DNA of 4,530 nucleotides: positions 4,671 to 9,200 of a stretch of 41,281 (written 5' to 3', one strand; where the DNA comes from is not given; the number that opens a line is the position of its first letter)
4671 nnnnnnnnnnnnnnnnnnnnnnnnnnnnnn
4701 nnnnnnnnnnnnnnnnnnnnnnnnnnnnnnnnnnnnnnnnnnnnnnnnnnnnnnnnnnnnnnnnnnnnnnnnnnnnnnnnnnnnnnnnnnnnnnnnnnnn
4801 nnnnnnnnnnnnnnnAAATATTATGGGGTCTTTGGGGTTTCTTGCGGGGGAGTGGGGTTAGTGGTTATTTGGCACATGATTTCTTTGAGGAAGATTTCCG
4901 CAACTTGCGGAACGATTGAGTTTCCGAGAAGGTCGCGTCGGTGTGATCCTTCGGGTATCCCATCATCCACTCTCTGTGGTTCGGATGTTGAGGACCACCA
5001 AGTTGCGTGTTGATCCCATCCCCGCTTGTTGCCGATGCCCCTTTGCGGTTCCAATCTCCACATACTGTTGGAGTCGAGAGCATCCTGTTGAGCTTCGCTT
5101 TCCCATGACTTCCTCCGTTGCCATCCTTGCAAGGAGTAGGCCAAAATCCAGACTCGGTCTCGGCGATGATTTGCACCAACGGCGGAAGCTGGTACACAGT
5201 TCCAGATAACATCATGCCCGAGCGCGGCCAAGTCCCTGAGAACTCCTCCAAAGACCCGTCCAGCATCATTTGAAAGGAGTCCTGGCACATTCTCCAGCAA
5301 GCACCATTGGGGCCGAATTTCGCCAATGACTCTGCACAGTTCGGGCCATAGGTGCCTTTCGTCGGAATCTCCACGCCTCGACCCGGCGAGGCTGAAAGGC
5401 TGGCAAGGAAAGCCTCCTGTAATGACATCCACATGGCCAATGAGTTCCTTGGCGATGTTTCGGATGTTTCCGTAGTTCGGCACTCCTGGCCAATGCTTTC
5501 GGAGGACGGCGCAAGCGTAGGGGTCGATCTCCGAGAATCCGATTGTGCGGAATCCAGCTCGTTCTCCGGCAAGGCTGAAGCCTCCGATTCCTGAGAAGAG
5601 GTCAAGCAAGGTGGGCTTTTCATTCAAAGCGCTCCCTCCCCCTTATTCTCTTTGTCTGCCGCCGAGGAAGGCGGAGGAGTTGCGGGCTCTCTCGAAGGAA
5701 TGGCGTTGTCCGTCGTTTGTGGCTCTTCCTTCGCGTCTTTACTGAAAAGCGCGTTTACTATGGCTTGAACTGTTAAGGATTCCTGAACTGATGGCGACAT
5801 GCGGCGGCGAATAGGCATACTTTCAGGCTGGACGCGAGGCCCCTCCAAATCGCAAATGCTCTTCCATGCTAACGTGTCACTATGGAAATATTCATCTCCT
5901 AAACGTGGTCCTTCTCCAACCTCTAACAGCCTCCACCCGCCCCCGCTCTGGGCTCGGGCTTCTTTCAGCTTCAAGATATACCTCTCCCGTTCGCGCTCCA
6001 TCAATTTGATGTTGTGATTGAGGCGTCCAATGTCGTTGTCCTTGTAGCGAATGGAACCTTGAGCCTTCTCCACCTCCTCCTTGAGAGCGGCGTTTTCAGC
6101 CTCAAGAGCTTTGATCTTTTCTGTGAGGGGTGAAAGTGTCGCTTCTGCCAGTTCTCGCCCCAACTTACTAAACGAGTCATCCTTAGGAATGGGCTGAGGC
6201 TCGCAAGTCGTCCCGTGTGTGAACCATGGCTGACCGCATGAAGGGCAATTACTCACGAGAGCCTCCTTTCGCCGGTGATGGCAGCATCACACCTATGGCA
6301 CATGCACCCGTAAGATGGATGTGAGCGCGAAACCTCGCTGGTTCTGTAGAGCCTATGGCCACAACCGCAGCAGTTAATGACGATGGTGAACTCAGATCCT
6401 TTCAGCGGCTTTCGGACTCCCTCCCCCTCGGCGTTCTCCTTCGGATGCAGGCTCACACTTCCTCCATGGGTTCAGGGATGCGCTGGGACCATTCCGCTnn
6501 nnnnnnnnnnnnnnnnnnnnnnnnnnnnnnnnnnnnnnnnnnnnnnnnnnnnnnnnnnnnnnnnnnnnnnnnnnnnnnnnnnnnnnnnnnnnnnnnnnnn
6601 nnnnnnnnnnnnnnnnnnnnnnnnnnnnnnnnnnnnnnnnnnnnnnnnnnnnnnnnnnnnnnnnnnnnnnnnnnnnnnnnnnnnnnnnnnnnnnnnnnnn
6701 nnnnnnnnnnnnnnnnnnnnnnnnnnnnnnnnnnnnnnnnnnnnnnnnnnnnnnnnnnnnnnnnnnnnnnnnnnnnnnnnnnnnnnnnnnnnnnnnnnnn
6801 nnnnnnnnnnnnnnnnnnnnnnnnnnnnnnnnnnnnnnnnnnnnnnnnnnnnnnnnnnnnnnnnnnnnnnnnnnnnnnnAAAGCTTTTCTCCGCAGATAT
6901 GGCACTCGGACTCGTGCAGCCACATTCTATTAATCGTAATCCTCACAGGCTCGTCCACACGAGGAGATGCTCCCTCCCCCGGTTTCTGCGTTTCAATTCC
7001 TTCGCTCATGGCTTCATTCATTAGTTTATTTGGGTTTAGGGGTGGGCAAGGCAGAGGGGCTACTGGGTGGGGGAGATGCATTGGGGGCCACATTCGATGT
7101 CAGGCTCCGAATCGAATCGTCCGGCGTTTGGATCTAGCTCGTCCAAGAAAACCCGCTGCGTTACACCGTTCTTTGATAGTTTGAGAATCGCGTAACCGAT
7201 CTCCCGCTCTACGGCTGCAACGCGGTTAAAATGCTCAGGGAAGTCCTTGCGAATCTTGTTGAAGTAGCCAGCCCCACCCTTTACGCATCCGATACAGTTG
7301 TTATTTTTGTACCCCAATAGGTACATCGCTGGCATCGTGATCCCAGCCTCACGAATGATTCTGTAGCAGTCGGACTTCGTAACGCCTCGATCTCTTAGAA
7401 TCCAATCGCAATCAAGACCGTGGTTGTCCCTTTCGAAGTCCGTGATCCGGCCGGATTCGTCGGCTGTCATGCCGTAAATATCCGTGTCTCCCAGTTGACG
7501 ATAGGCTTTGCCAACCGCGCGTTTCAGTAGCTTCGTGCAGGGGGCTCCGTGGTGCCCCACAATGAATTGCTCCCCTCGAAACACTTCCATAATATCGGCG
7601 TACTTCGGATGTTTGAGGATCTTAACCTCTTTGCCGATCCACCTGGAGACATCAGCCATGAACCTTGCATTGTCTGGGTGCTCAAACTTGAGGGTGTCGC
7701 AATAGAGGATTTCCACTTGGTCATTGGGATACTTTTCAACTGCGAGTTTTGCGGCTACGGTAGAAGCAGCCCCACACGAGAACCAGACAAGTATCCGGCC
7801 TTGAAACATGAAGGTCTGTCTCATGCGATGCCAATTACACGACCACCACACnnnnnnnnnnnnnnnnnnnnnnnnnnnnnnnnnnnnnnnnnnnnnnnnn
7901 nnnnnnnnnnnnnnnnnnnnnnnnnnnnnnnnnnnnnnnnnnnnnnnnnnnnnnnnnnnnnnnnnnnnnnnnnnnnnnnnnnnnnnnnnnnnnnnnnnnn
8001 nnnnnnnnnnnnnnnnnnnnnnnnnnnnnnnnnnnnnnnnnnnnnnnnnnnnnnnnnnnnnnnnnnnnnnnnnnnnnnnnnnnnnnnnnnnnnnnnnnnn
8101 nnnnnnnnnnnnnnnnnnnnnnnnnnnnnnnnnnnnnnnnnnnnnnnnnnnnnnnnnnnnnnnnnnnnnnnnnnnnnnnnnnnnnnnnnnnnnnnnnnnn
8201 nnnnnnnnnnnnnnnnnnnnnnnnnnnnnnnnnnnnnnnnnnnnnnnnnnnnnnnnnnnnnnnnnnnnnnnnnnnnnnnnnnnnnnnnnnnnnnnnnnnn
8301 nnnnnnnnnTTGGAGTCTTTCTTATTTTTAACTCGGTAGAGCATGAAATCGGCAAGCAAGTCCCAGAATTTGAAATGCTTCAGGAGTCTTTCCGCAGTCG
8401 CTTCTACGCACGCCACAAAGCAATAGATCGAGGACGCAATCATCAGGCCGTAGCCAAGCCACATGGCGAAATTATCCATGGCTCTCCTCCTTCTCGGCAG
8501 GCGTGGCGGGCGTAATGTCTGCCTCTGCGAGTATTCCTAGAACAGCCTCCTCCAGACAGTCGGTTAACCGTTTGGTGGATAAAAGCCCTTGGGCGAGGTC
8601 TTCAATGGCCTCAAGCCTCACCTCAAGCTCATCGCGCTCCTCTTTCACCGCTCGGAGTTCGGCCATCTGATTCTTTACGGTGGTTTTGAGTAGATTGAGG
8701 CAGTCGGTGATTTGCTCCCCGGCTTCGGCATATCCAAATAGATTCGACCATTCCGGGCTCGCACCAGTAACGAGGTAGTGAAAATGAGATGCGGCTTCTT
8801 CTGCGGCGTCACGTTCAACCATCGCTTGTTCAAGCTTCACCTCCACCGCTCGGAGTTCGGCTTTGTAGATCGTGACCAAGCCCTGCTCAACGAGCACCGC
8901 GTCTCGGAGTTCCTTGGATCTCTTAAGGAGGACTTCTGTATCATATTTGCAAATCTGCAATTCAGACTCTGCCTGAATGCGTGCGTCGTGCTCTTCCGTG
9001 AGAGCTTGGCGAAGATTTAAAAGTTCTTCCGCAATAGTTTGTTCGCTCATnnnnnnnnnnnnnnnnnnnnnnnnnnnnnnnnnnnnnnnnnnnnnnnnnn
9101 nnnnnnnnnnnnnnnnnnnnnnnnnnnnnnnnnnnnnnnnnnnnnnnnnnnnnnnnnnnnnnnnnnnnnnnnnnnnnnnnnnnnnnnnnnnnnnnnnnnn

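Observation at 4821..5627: A second 252-codon ORF in the +1 frame spans the whole C5-methyltransferase gene and carries its own family-like motifs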

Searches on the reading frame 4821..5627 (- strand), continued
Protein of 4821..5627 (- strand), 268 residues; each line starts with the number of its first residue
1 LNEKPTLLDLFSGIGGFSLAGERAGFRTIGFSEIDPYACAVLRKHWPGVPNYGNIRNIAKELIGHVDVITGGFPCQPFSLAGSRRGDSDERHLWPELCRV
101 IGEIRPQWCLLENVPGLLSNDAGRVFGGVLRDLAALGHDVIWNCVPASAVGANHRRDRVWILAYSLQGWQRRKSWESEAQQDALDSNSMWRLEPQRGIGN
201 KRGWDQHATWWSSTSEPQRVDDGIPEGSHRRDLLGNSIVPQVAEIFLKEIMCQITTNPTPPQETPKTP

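Call 58: fold_search(model_id=the predicted structure, library=pdb)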
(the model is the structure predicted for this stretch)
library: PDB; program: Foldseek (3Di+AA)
matches with E <= 10: 1077; with E <= 0.001: 340
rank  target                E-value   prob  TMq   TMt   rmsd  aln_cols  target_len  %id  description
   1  2i9k_A                4.5e-15  1.00  0.56  0.47   3.2       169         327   29  Engineered Extrahelical Base Destabilization Enhances Sequence Discrimination of DNA Methyltransferase M.HhaI (released 2006-10-10)
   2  2z6a_A                6.9e-15  1.00  0.57  0.47   1.7       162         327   29  S-Adenosyl-L-methionine-Dependent Methyl Transfer: Observable Precatalytic Intermediates during DNA Cytosine Methylati (released 2007-08-21)
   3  2uz4_A                1.0e-14  1.00  0.57  0.47   1.7       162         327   29  HhaI DNA methyltransferase R165N mutant complex with 13mer GCGC-GMGC oligonucleotide and SAH (released 2008-06-03)
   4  2z6q_A                1.1e-14  1.00  0.57  0.47   1.7       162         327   29  Ternary structure of Arg165Ala M.HhaI C5-Cytosine DNA methyltransferase with unmodified DNA and AdoHcy (released 2007-08-28)
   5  2zcj_A                1.6e-14  1.00  0.56  0.46   1.7       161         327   29  Ternary structure of the Glu119Gln M.HhaI, C5-Cytosine DNA methyltransferase, with unmodified DNA and AdoHcy (released 2007-12-04)
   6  2uyc_A                1.8e-14  1.00  0.56  0.46   1.7       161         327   29  HhaI DNA methyltransferase R163N mutant complex with 13mer GCGC-GMGC oligonucleotide and SAH (released 2008-05-27)
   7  2z6u_A                2.0e-14  1.00  0.57  0.47   1.7       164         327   28  Ternary structure of the Glu119Ala M.HhaI, C5-Cytosine DNA methyltransferase, with unmodified DNA and AdoHcy (released 2007-11-20)
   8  1fjx_A                2.8e-14  1.00  0.57  0.47   3.2       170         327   29  STRUCTURE OF TERNARY COMPLEX OF HHAI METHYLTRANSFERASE MUTANT (T250G) IN COMPLEX WITH DNA AND ADOHCY (released 2000-12-15)
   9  1dct_A                2.8e-14  1.00  0.56  0.47   2.0       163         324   30  DNA (CYTOSINE-5) METHYLASE FROM HAEIII COVALENTLY BOUND TO DNA (released 1995-09-15)
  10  2uyh_A                4.6e-14  1.00  0.56  0.46   1.7       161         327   30  HhaI DNA methyltransferase S87Q-Q237S mutant complex with 13mer GCGC- GMGC oligonucleotide and SAH (released 2008-05-27)
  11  9v4p_A                4.7e-13  1.00  0.51  0.19   3.8       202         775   24  Cryo-EM structure of A. thaliana MET1(610-1534) bound covalently to a hemi-mCpG DNA (released 2025-11-26)
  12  3ubt_A                5.7e-13  1.00  0.53  0.44   3.3       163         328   29  Crystal Structure of C71S Mutant of DNA Cytosine-5 Methyltransferase M.HaeIII Bound to DNA (released 2012-10-03)
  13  9m5u_A                6.0e-13  1.00  0.54  0.19   4.4       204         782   22  Cryo-EM structure of Arabidopsis thaliana MET1 (aa:621-1534) in complex with hemimethylated DNA analog (released 2025-08-20)
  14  3g7u                  1.2e-12  1.00  0.53  0.41   2.2       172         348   29  Crystal structure of putative DNA modification methyltransferase encoded within prophage Cp-933R (E.coli) (released 2009-02-24)
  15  9k2w_B                2.6e-12  1.00  0.54  0.15   3.6       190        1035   26  Cryo-EM structure of USP7:DNMT1 complex; closed conformation (released 2025-06-25)
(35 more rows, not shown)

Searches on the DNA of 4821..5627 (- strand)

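Call 48: search_dna_similar(query=window:4821-5627:-, collection=ecoli_genomes, mode=distant, max_rows=15, max_evalue=0.001)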
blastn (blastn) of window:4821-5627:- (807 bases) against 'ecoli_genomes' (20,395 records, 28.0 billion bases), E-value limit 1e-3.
No match.

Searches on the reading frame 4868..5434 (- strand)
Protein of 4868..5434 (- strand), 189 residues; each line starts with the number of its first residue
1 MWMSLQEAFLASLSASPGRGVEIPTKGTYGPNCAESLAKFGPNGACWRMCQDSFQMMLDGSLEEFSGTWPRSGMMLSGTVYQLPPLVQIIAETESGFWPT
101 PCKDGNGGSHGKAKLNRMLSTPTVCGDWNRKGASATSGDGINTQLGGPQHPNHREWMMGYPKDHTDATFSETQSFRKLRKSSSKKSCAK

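Call 44: predict_structure(alignment_id=A3)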
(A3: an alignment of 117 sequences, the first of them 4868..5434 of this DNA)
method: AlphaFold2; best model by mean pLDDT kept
length: 189 residues; sequences in the alignment: 117
mean_pLDDT: 58.1   pTM: 0.20
mean pLDDT of the five models: 58.1, 58.0, 57.0, 56.8, 55.1
residues with pLDDT >= 90: 0; 70-90: 24; 50-70: 127; < 50: 38
segments of 3 or more residues with pLDDT < 50: 1-6, 9-14, 31-35, 45-50, 52-54
pLDDT, mean of each block of 10 residues (from residue 1): 47 52 51 49 54 51 55 57 73 61 59 55 50 55 58 77 71 64 64
secondary structure, 60 per line:
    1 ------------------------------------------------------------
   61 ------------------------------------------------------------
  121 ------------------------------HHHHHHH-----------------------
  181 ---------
elements in order: H151-157

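Call 45: search_solved_structures(query=A3, max_evalue=10, show_alignments=3)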
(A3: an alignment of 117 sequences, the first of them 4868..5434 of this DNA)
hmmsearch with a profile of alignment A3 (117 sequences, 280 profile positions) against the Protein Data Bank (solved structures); distinct sequences matched with E-value up to 10: 1.
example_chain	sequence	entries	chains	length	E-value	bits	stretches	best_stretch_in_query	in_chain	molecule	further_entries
5yix_A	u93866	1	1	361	1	12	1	223-265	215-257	RNA polymerase sigma factor RpoD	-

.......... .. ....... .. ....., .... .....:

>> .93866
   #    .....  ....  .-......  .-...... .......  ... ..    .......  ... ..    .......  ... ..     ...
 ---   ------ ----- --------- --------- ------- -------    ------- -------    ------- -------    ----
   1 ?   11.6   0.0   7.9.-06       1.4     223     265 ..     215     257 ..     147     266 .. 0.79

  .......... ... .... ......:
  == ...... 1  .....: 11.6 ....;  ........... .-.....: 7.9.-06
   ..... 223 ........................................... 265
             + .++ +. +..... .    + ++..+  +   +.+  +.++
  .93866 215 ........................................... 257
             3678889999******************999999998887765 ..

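Call 49: search_dna_similar(query=window:4868-5434:-, collection=plasmids, mode=protein, max_rows=20)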
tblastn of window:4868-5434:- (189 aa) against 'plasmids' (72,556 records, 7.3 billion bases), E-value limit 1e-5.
Records with a match: 4; places in all: 5; records where one place covers at least 80% of the query: 1.
Best place of each record, by identity: <60% 4.
By first word of the organism name: Leptospira 2; Methanomethylovorans 1; Methylorubrum 1.
By predicted mobility (MOB-suite, as given by PLSDB): non-mobilizable 4.
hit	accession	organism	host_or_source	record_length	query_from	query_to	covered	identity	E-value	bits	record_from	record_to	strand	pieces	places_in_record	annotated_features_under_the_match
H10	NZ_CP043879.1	Leptospira interrogans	Homo sapiens,cell culture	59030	5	172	89%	31.5%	1e-8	61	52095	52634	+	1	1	DNA cytosine methyltransferase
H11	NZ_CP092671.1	Leptospira interrogans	Homo sapiens,blood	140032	30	159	69%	31.5%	8e-6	52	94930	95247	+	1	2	DNA cytosine methyltransferase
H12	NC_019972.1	Methanomethylovorans hollandica DSM 15978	-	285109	30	165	72%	29.7%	5e-6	53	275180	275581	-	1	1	dcm: DNA (cytosine-5-)-methyltransferase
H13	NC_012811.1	Methylorubrum extorquens AM1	-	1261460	65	162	52%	34.5%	3e-6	54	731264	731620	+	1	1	none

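Call 67: search_protein_representatives(alignment_id=A3)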
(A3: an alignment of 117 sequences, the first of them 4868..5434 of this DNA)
Query: 117 sequences, 280 profile positions. Proteins with E-value up to 0.001 (for the whole library): 49001; up to 1e-10: 33814; up to 1e-30: 11390. The best 150 are listed.
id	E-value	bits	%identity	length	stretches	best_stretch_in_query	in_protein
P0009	1.9e-107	375.4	-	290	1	1-270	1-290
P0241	5.1e-103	360.8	-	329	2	1-213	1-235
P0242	2.7e-102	358.5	-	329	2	1-217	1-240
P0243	5.1e-102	357.6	-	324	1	1-268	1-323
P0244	1.1e-99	349.9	-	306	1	1-273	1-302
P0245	2.4e-99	348.8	-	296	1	1-268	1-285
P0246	6.0e-98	344.2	-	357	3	1-220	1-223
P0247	1.6e-97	342.8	-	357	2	1-222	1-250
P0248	1.8e-97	342.7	-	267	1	1-270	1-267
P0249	4.0e-97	341.5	-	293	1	1-270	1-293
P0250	6.7e-97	340.8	-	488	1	1-255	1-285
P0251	1.5e-96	339.6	-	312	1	1-273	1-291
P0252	3.4e-95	335.2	-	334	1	1-272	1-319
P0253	6.5e-95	334.3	-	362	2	1-212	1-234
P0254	2.9e-94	332.1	-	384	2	1-210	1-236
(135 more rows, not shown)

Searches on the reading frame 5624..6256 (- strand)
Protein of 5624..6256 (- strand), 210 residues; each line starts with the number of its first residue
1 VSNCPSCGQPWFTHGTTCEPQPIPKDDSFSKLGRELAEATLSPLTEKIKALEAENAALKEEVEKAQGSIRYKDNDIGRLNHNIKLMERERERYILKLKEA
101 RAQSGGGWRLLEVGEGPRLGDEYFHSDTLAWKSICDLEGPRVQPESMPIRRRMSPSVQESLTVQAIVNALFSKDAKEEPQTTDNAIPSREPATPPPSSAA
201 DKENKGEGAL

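Call 40: search_protein_families(library=phrogs, proteins=[window:5624-6256:-], max_evalue=0.001)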
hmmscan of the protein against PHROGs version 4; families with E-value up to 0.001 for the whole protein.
window:5624-6256:- (210 aa): 0 families

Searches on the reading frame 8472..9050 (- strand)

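Call 40: search_protein_families(library=phrogs, proteins=[window:8472-9050:-], max_evalue=0.001)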
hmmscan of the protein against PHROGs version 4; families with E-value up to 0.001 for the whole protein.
window:8472-9050:- (192 aa): 1 family
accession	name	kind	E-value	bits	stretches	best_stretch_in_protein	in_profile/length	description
phrog_16295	-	unknown function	3.1e-09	38.2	1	45-121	30-108/114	-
